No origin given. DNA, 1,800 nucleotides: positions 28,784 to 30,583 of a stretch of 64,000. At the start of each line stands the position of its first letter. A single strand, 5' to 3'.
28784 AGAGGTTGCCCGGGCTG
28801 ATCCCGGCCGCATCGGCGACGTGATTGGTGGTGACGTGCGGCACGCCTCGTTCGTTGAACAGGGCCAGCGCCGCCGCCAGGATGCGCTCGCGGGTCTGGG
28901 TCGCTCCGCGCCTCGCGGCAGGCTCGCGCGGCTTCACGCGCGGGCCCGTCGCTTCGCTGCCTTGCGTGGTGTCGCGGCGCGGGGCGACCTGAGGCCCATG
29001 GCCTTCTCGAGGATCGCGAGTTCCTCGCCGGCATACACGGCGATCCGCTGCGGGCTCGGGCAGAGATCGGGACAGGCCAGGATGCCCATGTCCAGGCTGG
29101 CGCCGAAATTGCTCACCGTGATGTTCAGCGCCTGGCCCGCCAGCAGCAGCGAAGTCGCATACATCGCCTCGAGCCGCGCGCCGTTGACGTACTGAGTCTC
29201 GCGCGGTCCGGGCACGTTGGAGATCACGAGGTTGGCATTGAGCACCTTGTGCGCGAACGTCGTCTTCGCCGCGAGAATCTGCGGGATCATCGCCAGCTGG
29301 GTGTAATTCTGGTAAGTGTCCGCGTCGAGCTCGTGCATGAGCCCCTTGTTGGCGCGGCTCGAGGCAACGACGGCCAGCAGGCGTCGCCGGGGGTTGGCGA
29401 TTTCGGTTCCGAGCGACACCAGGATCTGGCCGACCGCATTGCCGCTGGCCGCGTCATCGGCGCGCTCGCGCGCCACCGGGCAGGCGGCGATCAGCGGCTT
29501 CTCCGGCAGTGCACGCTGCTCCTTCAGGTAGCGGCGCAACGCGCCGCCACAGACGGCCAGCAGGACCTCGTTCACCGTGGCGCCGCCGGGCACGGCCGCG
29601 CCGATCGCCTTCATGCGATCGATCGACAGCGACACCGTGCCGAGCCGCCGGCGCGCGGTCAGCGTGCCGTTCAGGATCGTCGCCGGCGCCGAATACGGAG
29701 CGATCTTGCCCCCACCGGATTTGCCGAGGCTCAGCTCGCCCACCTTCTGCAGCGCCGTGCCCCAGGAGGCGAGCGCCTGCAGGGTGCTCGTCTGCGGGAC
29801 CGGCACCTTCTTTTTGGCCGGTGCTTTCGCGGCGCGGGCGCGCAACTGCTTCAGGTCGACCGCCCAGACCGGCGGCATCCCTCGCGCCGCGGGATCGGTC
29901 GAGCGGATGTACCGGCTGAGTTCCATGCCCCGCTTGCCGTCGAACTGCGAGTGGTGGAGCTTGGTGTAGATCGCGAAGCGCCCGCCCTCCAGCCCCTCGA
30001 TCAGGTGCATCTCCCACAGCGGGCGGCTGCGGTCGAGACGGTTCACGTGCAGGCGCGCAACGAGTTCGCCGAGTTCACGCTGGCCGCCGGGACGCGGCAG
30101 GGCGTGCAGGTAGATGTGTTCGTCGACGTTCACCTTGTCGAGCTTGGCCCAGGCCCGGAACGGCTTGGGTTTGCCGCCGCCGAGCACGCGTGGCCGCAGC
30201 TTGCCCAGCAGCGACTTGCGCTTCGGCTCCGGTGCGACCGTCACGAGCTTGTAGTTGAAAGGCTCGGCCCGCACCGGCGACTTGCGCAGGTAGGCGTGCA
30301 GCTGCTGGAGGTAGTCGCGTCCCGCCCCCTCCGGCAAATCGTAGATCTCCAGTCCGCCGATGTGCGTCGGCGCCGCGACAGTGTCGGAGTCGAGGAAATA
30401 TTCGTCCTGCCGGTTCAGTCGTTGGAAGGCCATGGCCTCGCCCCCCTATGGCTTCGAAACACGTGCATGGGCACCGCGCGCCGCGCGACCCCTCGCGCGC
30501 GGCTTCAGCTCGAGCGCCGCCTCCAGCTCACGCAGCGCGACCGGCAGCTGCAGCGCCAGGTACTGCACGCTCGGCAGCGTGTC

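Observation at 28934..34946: Four tandem WS/DGAT acyltransferase paralogs in one co-directional string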

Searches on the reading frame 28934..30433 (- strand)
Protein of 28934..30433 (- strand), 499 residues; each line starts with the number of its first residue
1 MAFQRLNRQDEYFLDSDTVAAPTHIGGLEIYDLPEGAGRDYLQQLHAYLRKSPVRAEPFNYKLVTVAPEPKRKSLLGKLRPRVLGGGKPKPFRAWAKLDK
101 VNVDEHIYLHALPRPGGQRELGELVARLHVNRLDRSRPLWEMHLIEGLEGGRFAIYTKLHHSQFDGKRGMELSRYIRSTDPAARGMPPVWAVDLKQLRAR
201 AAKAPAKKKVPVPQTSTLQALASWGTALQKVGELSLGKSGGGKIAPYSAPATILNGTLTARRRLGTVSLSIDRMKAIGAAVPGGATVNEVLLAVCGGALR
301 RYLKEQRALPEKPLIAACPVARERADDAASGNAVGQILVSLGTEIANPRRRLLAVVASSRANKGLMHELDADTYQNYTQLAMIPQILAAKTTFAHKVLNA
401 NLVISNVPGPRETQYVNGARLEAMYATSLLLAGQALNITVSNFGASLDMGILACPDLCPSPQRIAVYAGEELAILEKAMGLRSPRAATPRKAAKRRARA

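Call 3: search_protein_families(library=pfam, proteins=[window:28934-30433:-])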
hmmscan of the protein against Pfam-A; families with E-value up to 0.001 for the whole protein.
window:28934-30433:- (499 aa): 2 families
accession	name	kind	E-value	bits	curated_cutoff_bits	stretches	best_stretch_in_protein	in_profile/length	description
PF03007.21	WS_DGAT_cat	-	5.2e-53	180.9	23.6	1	6-290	1-262/263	Wax ester synthase/diacylglycerol acyltransferase catalytic domain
PF06974.18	WS_DGAT_C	-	5e-28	98.4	20.7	1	331-475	2-144/145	WS/DGAT C-terminal domain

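Call 4: search_protein_families(library=ncbifam, proteins=[window:28934-30433:-])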
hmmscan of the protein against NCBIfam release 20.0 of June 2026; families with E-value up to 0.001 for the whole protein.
window:28934-30433:- (499 aa): 1 family
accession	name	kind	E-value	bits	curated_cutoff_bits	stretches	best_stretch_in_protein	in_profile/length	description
TIGR02946.1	acyl_WS_DGAT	subfamily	1.6e-109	366.8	309.95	1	6-478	1-452/453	wax ester/triacylglycerol synthase family O-acyltransferase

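Call 32: find_homologous_proteins(query=window:28934-30433:-, max_evalue=1e-30)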
Query window:28934-30433:- (499 aa): 6904 proteins with E <= 1e-30 among 8000 candidates; the best 120 are listed.
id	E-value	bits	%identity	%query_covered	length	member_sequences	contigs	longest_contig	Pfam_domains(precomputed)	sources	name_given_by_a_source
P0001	0.0e+0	1104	100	100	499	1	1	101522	PF03007.22,PF06974.19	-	-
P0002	6.6e-282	953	87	97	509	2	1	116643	PF03007.22,PF06974.19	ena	-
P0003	1.2e-278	942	85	99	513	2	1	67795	PF03007.22,PF06974.19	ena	-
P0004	3.9e-273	924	83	100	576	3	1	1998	PF03007.22,PF06974.19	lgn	-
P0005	4.5e-273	924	84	98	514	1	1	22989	PF03007.22,PF06974.19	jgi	-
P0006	1.5e-269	912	84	98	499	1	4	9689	PF03007.22,PF06974.19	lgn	-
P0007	6.4e-266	901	82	100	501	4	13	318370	PF03007.22,PF06974.19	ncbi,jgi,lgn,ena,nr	ncbi:MAG: wax ester/triacylglycerol synthase family O-acyltransferase [Proteobacteria bacterium]|nr:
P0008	3.7e-265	898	82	100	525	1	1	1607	PF03007.22,PF06974.19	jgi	jgi:WS/DGAT/MGAT family acyltransferase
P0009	5.0e-245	832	77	99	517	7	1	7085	PF03007.22,PF06974.19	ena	-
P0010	1.2e-244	830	76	99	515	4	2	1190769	PF03007.22,PF06974.19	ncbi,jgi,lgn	jgi:diacylglycerol O-acyltransferase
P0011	3.8e-242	822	76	96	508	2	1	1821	PF03007.22,PF06974.19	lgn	-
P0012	1.7e-239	813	76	98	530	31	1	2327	PF03007.22,PF06974.19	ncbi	-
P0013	1.8e-239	813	74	100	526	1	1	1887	PF03007.22,PF06974.19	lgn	-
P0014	3.2e-232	789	72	99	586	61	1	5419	PF07382.17,PF03007.22,PF06974.19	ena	-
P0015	2.4e-231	787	71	97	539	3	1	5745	PF03007.22,PF06974.19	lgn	-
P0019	3.3e-219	746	69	99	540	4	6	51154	PF03007.22,PF06974.19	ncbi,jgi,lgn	jgi:diacylglycerol O-acyltransferase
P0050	6.1e-160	551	55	96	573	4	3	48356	PF03007.22,PF06974.19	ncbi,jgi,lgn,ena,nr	ncbi:MAG TPA: wax ester/triacylglycerol synthase family O-acyltransferase [Rubrivivax sp.]|nr:wax es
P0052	4.2e-159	548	55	99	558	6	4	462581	PF03007.22,PF06974.19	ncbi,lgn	-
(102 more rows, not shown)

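Call 33: find_encoding_contigs(protein=P0010, flank=10000, max_places=1)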
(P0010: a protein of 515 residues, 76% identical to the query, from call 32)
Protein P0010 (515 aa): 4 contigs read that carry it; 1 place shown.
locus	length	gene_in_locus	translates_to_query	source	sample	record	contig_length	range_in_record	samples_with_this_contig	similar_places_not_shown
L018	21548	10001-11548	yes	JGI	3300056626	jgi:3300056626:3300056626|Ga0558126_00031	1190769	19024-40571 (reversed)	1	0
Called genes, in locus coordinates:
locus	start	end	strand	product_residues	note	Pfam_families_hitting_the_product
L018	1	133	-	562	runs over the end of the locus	PF00884:Sulfatase, PF14707:Sulfatase_C (weak)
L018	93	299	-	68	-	-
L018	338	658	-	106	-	-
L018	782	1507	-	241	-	-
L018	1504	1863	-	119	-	PF00106:adh_short, PF13561:adh_short_C2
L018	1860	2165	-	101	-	-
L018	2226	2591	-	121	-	-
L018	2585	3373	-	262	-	PF01073:3Beta_HSD, PF01370:Epimerase, PF07993:NAD_binding_4, PF13460:NAD_binding_10 (weak), PF16363:GDP_Man_Dehyd (weak)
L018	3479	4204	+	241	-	PF07110:EthD (faint)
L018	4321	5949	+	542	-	PF00501:AMP-binding, PF13193:AMP-binding_C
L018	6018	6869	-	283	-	PF00106:adh_short, PF13561:adh_short_C2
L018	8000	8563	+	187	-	PF06974:WS_DGAT_C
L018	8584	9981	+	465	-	PF03007:WS_DGAT_cat, PF06974:WS_DGAT_C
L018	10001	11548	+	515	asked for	PF03007:WS_DGAT_cat, PF06974:WS_DGAT_C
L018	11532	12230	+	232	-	PF00440:TetR_N, PF13972:TetR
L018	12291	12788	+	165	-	-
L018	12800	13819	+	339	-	PF01814:Hemerythrin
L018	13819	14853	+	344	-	PF10340:Say1_Mug180, PF20434:BD-FAE (weak), PF07859:Abhydrolase_3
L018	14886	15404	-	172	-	-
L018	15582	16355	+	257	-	PF00106:adh_short, PF08659:KR, PF13561:adh_short_C2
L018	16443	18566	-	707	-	PF00724:Oxidored_FMN, PF07992:Pyr_redox_2 (weak), PF00070:Pyr_redox (weak), PF00890:FAD_binding_2 (weak), PF03486:HI0933_like (weak), PF07992:Pyr_redox_2, PF12831:FAD_oxidored, PF13450:NAD_binding_8 (weak), +8 more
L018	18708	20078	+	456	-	PF00067:p450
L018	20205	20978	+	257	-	PF00106:adh_short (weak), PF13561:adh_short_C2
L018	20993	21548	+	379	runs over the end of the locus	PF00753:Lactamase_B, PF21221:B_lactamase-like_C (weak)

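Call 34: find_encoding_contigs(protein=P0052, flank=10000, max_places=1)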
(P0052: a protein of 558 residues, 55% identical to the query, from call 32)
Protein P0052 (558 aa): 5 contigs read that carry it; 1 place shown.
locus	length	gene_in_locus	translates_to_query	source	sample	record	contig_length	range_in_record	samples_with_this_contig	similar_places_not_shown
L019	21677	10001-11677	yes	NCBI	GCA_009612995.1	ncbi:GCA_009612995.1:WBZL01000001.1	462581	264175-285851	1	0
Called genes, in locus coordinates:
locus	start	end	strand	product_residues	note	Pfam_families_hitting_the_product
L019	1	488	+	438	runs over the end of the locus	PF07690:MFS_1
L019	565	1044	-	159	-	PF12802:MarR_2 (weak), PF13404:HTH_AsnC-type, PF13412:HTH_24, PF01047:MarR (weak), PF01037:AsnC_trans_reg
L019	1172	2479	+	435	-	PF00070:Pyr_redox, PF00890:FAD_binding_2 (weak), PF01266:DAO, PF01494:FAD_binding_3 (faint), PF01593:Amino_oxidase (faint), PF07992:Pyr_redox_2 (weak), PF13450:NAD_binding_8 (weak)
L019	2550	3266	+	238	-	PF07110:EthD (faint)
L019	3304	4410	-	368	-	PF00355:Rieske, PF19298:KshA_C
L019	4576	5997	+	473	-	PF00171:Aldedh, PF05893:LuxC (weak)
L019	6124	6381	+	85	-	-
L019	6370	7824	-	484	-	PF03007:WS_DGAT_cat, PF06974:WS_DGAT_C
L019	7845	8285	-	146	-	PF09650:PHA_gran_rgn, PF07382:HC2 (weak)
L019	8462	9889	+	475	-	-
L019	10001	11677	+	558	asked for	PF03007:WS_DGAT_cat, PF06974:WS_DGAT_C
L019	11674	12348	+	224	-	PF00440:TetR_N, PF13972:TetR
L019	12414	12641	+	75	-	-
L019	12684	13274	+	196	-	PF05597:Phasin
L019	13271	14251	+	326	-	PF01814:Hemerythrin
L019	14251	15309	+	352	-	PF10340:Say1_Mug180, PF20434:BD-FAE, PF07859:Abhydrolase_3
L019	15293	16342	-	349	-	PF00487:FA_desaturase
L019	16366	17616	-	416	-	PF01370:Epimerase, PF02719:Polysacc_synt_2 (weak), PF04321:RmlD_sub_bind (faint), PF05368:NmrA, PF01073:3Beta_HSD, PF07993:NAD_binding_4, PF13460:NAD_binding_10, PF16363:GDP_Man_Dehyd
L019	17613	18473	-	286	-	PF01975:SurE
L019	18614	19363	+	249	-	PF00106:adh_short, PF08659:KR, PF23441:SDR (weak), PF13561:adh_short_C2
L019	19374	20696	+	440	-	PF07690:MFS_1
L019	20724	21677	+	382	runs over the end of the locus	-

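Call 35: find_encoding_contigs(protein=P0019, flank=10000, max_places=1)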
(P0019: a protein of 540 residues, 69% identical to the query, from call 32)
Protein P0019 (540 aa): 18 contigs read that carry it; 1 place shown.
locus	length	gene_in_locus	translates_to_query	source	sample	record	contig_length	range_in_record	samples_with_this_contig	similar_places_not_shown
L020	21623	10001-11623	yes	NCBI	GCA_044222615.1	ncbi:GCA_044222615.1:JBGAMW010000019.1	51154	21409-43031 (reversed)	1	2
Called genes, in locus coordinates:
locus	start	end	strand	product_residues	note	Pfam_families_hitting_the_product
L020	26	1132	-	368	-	PF00355:Rieske, PF19298:KshA_C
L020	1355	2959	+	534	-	PF00501:AMP-binding, PF13193:AMP-binding_C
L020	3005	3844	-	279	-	PF00106:adh_short, PF01370:Epimerase (faint), PF00106:adh_short, PF13561:adh_short_C2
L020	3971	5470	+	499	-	PF00171:Aldedh, PF05893:LuxC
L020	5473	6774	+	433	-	PF00135:COesterase, PF20434:BD-FAE, PF07859:Abhydrolase_3, PF00326:Peptidase_S9 (faint)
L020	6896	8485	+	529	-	PF03007:WS_DGAT_cat, PF06974:WS_DGAT_C, PF07382:HC2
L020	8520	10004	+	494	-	PF03007:WS_DGAT_cat, PF06974:WS_DGAT_C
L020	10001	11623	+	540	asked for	PF03007:WS_DGAT_cat, PF06974:WS_DGAT_C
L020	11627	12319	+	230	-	PF00440:TetR_N, PF13972:TetR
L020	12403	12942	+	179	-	PF05597:Phasin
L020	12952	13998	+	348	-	PF01814:Hemerythrin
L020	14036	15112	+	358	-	PF10340:Say1_Mug180, PF20434:BD-FAE, PF07859:Abhydrolase_3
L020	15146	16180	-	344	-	PF00106:adh_short (faint), PF01073:3Beta_HSD, PF01370:Epimerase, PF04321:RmlD_sub_bind (weak), PF05368:NmrA, PF07993:NAD_binding_4, PF13460:NAD_binding_10, PF16363:GDP_Man_Dehyd, +1 more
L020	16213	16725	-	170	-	-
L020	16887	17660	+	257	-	PF00106:adh_short, PF08659:KR, PF13561:adh_short_C2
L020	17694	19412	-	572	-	PF00890:FAD_binding_2, PF12831:FAD_oxidored (weak)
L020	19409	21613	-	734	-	PF07715:Plug, PF00593:TonB_dep_Rec_b-barrel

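Call 37: find_encoding_contigs(protein=P0002, flank=10000, max_places=1)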
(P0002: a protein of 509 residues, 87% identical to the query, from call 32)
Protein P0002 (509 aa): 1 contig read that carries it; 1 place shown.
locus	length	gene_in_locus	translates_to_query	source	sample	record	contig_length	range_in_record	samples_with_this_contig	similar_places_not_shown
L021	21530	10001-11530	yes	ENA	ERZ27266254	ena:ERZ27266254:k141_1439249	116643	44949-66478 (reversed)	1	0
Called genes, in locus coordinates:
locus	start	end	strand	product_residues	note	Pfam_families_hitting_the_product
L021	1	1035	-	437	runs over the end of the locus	PF00144:Beta-lactamase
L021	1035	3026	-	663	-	PF01073:3Beta_HSD, PF01370:Epimerase, PF07993:NAD_binding_4, PF13460:NAD_binding_10 (weak), PF16363:GDP_Man_Dehyd (weak), PF00106:adh_short, PF08659:KR (weak), PF13561:adh_short_C2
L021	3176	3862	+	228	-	PF07110:EthD (weak)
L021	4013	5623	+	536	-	PF00501:AMP-binding, PF13193:AMP-binding_C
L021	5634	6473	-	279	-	PF00106:adh_short, PF08659:KR (faint), PF00106:adh_short, PF13561:adh_short_C2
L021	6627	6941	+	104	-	-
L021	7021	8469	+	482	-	PF03007:WS_DGAT_cat, PF06974:WS_DGAT_C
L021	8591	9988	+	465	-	PF03007:WS_DGAT_cat, PF06974:WS_DGAT_C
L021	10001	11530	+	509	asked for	PF03007:WS_DGAT_cat, PF06974:WS_DGAT_C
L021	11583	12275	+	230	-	PF00440:TetR_N, PF13972:TetR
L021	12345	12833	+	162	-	PF05597:Phasin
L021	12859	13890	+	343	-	PF01814:Hemerythrin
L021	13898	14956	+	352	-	PF10340:Say1_Mug180, PF20434:BD-FAE, PF07859:Abhydrolase_3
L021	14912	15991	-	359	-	PF01073:3Beta_HSD, PF01370:Epimerase, PF02719:Polysacc_synt_2 (faint), PF05368:NmrA, PF07993:NAD_binding_4, PF13460:NAD_binding_10, PF16363:GDP_Man_Dehyd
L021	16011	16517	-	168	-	-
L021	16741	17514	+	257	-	PF00106:adh_short, PF08659:KR, PF13561:adh_short_C2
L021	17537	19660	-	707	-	PF00724:Oxidored_FMN, PF07992:Pyr_redox_2 (weak), PF00070:Pyr_redox (weak), PF00890:FAD_binding_2 (weak), PF01266:DAO (weak), PF03486:HI0933_like (weak), PF07992:Pyr_redox_2, PF12831:FAD_oxidored, +7 more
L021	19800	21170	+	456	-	PF00067:p450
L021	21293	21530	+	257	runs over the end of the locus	PF00106:adh_short, PF13561:adh_short_C2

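Call 38: find_encoding_contigs(protein=P0007, flank=10000, max_places=1)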
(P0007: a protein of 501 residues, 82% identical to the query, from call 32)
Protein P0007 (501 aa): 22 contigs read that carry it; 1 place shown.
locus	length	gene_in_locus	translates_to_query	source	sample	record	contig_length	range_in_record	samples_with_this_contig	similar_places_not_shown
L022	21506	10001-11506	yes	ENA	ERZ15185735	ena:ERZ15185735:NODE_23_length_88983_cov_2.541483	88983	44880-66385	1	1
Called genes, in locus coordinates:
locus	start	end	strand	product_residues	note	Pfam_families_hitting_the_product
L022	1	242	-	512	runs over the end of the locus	PF00884:Sulfatase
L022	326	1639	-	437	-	PF00144:Beta-lactamase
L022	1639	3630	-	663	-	PF01073:3Beta_HSD, PF01370:Epimerase, PF07993:NAD_binding_4, PF13460:NAD_binding_10 (faint), PF16363:GDP_Man_Dehyd (weak), PF00106:adh_short, PF08659:KR (weak), PF13561:adh_short_C2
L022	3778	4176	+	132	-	PF07110:EthD (weak)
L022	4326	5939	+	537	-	PF00501:AMP-binding, PF13193:AMP-binding_C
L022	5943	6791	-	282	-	PF00106:adh_short, PF08659:KR (weak), PF13561:adh_short_C2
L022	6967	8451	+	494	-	PF03007:WS_DGAT_cat, PF06974:WS_DGAT_C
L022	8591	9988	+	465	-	PF03007:WS_DGAT_cat, PF06974:WS_DGAT_C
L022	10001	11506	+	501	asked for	PF03007:WS_DGAT_cat, PF06974:WS_DGAT_C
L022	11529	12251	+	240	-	PF00440:TetR_N, PF13972:TetR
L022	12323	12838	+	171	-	PF05597:Phasin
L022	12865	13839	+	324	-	PF01814:Hemerythrin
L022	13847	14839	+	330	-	PF10340:Say1_Mug180, PF20434:BD-FAE, PF07859:Abhydrolase_3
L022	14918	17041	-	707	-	PF00724:Oxidored_FMN, PF07992:Pyr_redox_2 (weak), PF00070:Pyr_redox (weak), PF00890:FAD_binding_2 (weak), PF01266:DAO (weak), PF12831:FAD_oxidored, PF07992:Pyr_redox_2, PF00070:Pyr_redox, +7 more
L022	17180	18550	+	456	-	PF00067:p450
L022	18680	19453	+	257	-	PF00106:adh_short, PF13561:adh_short_C2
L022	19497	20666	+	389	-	PF02771:Acyl-CoA_dh_N, PF02770:Acyl-CoA_dh_M, PF00441:Acyl-CoA_dh_1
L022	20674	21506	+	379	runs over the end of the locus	PF02771:Acyl-CoA_dh_N, PF02770:Acyl-CoA_dh_M, PF00441:Acyl-CoA_dh_1, PF08028:Acyl-CoA_dh_2 (weak)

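Call 39: find_encoding_contigs(protein=P0050, flank=10000, max_places=1)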
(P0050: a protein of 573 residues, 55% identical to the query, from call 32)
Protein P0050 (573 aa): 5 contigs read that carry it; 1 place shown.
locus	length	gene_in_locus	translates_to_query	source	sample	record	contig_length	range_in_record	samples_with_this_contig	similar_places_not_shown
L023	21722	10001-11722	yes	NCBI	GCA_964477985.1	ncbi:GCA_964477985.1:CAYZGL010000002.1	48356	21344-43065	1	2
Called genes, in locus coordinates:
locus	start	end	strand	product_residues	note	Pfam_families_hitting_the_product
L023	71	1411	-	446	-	-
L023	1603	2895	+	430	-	PF07690:MFS_1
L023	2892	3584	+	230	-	PF07110:EthD (faint)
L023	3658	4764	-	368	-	PF00355:Rieske, PF19298:KshA_C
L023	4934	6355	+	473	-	PF00171:Aldedh, PF05893:LuxC (weak)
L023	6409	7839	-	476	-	PF03007:WS_DGAT_cat, PF06974:WS_DGAT_C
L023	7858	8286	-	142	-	PF09650:PHA_gran_rgn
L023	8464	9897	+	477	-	PF03007:WS_DGAT_cat, PF06974:WS_DGAT_C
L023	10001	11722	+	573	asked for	PF03007:WS_DGAT_cat, PF06974:WS_DGAT_C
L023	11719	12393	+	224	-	PF00440:TetR_N, PF13972:TetR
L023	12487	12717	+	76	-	-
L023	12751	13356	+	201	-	PF05597:Phasin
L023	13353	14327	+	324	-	PF01814:Hemerythrin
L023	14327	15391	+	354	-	PF10340:Say1_Mug180, PF20434:BD-FAE, PF07859:Abhydrolase_3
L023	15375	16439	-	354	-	PF00487:FA_desaturase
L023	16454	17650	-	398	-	PF01073:3Beta_HSD, PF01370:Epimerase, PF02719:Polysacc_synt_2 (weak), PF05368:NmrA, PF07993:NAD_binding_4, PF16363:GDP_Man_Dehyd, PF13460:NAD_binding_10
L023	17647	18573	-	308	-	PF01975:SurE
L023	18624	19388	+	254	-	PF23441:SDR (weak), PF00106:adh_short, PF01370:Epimerase (faint), PF08659:KR, PF13561:adh_short_C2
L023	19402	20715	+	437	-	PF07690:MFS_1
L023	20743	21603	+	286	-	-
